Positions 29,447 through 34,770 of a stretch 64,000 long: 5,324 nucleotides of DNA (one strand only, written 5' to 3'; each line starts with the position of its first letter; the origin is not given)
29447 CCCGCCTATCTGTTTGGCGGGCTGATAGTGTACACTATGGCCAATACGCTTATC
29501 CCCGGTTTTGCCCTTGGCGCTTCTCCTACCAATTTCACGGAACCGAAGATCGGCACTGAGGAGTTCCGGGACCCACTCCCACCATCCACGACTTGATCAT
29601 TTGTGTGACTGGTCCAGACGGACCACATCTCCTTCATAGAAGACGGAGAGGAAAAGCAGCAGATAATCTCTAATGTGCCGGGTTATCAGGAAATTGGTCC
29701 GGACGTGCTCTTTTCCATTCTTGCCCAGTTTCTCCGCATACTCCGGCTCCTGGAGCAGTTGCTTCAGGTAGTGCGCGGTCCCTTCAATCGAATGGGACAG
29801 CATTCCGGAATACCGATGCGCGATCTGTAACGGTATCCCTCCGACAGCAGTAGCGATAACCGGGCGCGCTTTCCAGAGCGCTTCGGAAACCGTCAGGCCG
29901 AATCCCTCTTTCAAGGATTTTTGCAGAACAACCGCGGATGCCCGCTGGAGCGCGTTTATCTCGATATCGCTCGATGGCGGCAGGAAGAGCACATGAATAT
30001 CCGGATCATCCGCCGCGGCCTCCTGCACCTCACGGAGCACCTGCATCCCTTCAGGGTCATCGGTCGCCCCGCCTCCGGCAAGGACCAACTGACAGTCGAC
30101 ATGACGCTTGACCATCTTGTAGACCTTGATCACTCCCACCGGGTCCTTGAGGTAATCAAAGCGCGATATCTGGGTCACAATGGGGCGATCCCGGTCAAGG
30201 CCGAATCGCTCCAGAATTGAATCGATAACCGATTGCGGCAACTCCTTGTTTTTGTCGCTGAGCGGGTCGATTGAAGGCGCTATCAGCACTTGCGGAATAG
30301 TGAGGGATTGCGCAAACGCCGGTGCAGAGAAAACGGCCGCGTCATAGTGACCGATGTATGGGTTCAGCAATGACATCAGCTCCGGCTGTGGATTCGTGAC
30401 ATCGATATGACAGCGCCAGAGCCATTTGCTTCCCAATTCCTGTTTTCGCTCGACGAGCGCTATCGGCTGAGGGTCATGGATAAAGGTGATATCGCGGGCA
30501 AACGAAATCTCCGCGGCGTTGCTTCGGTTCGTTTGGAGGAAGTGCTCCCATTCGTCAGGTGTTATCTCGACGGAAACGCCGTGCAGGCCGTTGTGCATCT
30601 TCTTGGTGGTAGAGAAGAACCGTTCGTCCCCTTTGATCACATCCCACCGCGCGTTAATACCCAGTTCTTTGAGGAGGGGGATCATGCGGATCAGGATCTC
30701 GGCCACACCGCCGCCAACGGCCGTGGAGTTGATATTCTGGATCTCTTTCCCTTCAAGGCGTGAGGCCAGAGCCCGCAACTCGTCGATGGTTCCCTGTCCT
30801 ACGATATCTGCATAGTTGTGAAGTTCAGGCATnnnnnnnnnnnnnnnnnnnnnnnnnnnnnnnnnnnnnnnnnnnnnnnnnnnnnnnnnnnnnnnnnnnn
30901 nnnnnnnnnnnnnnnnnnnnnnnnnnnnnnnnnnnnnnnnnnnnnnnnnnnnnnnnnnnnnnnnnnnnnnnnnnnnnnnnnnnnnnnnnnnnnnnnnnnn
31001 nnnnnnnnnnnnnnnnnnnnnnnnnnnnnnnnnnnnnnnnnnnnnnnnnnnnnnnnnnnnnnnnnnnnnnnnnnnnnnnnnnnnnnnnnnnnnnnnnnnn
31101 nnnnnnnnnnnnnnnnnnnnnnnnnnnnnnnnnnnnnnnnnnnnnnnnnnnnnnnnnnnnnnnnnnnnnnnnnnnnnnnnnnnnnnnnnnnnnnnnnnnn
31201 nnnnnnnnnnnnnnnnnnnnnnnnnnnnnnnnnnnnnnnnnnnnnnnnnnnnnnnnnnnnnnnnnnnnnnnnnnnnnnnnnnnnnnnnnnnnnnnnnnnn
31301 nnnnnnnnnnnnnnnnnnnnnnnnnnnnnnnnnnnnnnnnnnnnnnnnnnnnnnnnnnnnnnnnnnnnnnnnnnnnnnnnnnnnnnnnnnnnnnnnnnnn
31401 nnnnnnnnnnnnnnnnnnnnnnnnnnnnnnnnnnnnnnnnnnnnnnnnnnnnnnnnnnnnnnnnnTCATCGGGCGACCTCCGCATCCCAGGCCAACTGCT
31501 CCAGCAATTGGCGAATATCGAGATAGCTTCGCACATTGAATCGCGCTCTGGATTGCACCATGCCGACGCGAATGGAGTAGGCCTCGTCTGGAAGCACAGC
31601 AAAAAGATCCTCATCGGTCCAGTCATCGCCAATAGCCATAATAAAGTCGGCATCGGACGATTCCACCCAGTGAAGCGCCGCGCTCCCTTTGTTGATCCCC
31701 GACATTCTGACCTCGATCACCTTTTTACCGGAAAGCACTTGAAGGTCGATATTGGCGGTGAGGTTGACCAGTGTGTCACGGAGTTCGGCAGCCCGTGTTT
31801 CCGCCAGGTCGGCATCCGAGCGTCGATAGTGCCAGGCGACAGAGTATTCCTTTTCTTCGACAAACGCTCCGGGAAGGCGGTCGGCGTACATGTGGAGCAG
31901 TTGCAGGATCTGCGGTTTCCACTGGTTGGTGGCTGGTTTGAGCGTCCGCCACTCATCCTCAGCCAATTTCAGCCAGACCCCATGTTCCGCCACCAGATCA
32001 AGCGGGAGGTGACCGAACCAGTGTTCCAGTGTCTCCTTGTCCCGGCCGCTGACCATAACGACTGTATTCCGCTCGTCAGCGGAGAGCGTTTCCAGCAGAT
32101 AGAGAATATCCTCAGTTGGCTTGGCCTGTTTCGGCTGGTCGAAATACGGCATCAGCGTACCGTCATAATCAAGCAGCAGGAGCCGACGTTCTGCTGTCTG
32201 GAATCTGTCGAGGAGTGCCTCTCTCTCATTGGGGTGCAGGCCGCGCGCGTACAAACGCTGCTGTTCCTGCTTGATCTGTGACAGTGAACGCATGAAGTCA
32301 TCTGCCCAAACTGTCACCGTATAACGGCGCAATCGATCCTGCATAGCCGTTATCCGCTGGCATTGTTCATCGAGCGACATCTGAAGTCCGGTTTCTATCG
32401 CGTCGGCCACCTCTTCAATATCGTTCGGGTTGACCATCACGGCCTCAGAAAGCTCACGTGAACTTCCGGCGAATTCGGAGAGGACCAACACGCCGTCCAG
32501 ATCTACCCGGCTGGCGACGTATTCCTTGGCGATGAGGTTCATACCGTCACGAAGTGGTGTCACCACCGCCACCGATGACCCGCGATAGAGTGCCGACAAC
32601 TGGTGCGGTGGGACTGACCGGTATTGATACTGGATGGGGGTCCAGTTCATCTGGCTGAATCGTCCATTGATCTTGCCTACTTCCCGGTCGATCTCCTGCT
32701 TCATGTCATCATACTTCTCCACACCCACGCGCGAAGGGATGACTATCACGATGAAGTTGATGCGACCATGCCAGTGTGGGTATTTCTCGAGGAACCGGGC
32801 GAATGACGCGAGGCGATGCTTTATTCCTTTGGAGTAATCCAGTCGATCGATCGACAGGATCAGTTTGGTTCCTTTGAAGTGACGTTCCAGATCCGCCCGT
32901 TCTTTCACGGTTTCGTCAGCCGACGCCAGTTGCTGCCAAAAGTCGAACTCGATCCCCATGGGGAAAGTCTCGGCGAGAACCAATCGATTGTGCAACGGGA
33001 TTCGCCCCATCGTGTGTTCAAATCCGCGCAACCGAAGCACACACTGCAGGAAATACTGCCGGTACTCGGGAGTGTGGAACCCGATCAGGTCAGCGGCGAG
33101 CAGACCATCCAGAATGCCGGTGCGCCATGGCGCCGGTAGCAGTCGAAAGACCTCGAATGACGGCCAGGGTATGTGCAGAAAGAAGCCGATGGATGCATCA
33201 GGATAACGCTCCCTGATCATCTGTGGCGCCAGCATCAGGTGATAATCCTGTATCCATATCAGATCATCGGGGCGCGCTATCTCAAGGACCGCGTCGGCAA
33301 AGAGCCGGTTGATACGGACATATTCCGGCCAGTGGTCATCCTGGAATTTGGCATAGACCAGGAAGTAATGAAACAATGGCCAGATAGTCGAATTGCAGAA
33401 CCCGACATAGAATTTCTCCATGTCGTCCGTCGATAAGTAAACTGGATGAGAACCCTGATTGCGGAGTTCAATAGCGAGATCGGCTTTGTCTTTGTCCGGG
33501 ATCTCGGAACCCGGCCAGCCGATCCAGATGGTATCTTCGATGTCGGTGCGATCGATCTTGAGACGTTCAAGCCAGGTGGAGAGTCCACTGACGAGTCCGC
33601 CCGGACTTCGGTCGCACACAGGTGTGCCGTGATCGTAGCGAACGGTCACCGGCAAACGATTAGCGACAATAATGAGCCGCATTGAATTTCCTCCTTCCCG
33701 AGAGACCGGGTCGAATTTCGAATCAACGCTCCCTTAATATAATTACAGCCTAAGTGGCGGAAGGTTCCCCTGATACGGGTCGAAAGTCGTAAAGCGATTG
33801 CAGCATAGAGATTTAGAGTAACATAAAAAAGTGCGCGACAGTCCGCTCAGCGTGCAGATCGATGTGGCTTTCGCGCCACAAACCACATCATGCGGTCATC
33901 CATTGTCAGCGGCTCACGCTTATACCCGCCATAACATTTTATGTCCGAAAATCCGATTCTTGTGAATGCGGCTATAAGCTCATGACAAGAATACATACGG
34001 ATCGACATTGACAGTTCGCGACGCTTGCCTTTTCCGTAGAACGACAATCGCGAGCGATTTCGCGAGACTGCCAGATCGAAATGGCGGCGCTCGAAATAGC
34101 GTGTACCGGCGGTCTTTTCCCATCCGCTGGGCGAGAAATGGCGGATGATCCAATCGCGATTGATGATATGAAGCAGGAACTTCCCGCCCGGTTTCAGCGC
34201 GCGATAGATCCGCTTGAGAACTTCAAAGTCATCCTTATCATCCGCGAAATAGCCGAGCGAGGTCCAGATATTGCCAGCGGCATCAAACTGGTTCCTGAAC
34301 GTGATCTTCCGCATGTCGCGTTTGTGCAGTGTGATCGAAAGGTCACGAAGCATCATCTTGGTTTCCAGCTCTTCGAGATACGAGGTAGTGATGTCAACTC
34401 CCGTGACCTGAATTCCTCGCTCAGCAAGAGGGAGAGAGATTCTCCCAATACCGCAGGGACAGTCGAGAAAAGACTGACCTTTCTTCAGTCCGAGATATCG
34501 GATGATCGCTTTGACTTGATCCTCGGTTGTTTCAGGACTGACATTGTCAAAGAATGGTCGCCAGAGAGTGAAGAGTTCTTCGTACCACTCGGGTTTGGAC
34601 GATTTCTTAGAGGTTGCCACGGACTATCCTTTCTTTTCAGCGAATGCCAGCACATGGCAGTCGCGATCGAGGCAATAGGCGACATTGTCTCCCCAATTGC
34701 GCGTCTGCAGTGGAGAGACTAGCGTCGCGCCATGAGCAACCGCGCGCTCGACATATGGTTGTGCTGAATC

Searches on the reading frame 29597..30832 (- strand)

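Call 60: search_protein_families(library=pfam, proteins=[window:29597-30832:-], max_evalue=0.00001)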
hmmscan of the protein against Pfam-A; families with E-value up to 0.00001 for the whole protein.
window:29597-30832:- (411 aa): 4 families
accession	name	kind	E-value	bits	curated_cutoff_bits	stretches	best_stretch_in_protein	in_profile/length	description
PF21269.3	TreT_GT1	-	4.4e-52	176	27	1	33-175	1-144/144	Trehalose synthase, N-terminal domain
PF00534.26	Glycos_transf_1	-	9.1e-24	84.4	26.4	1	207-375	6-171/172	Glycosyl transferases group 1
PF13692.12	Glyco_trans_1_4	-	8e-12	46.1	27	1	219-361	4-141/142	Glycosyl transferases group 1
PF20706.3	GT4-conflict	-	1.9e-06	27.5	26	1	238-340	221-323/385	Family 4 Glycosyltransferase in conflict systems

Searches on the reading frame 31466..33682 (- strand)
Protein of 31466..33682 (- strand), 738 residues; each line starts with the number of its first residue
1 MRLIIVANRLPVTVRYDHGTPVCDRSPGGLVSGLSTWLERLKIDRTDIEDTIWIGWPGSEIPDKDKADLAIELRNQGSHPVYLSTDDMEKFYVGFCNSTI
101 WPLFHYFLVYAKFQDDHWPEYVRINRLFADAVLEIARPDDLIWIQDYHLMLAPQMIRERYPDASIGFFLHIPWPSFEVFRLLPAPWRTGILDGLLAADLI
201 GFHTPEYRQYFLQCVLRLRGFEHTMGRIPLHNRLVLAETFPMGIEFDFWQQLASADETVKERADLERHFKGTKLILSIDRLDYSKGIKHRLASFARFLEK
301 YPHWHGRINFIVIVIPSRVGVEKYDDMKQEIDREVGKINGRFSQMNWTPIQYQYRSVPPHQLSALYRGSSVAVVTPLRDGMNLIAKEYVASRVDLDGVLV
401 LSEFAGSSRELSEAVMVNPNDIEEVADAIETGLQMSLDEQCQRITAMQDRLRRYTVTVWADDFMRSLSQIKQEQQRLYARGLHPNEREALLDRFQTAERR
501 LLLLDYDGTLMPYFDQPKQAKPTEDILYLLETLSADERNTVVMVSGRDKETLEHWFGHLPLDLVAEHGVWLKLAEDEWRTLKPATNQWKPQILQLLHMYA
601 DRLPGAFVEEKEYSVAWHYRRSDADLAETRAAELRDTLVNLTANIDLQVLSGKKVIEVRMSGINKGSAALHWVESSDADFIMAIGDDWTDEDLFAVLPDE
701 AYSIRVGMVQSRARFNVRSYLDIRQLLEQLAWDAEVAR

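Call 60: search_protein_families(library=pfam, proteins=[window:31466-33682:-], max_evalue=0.00001)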
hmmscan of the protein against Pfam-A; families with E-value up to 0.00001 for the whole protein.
window:31466-33682:- (738 aa): 2 families
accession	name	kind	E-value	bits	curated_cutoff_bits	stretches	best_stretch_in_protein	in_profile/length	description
PF00982.27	Glyco_transf_20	-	1e-147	493.1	32.5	1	2-468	2-472/473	Glycosyltransferase family 20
PF02358.22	Trehalose_PPase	-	4e-49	167.3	27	1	503-708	1-217/235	Trehalose-phosphatase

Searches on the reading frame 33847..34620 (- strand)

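Call 61: search_protein_families(library=pfam, proteins=[window:33847-34620:-], max_evalue=0.00001)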
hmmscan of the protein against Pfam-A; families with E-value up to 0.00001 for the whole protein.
window:33847-34620:- (257 aa): 7 families
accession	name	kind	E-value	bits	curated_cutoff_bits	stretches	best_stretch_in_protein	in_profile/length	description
PF13649.12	Methyltransf_25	-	1.1e-15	58.5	27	1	52-146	2-97/97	Methyltransferase domain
PF08241.18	Methyltransf_11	-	2.8e-12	47.5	21.2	1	52-149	1-94/95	Methyltransferase domain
PF13847.12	Methyltransf_31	-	2e-10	40.9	27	1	46-156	2-116/145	Methyltransferase domain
PF08242.18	Methyltransf_12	-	3.9e-08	34.4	30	1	52-148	1-98/98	Methyltransferase domain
PF13489.12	Methyltransf_23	-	8.9e-08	32.5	27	1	37-225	10-160/164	Methyltransferase domain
PF01209.24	Ubie_methyltran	-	2.6e-07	30.7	20.1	1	38-149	38-150/233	ubiE/COQ5 methyltransferase family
PF02353.26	CMAS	-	7.3e-07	29.2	27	1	32-154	47-168/273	Mycolic acid cyclopropane synthetase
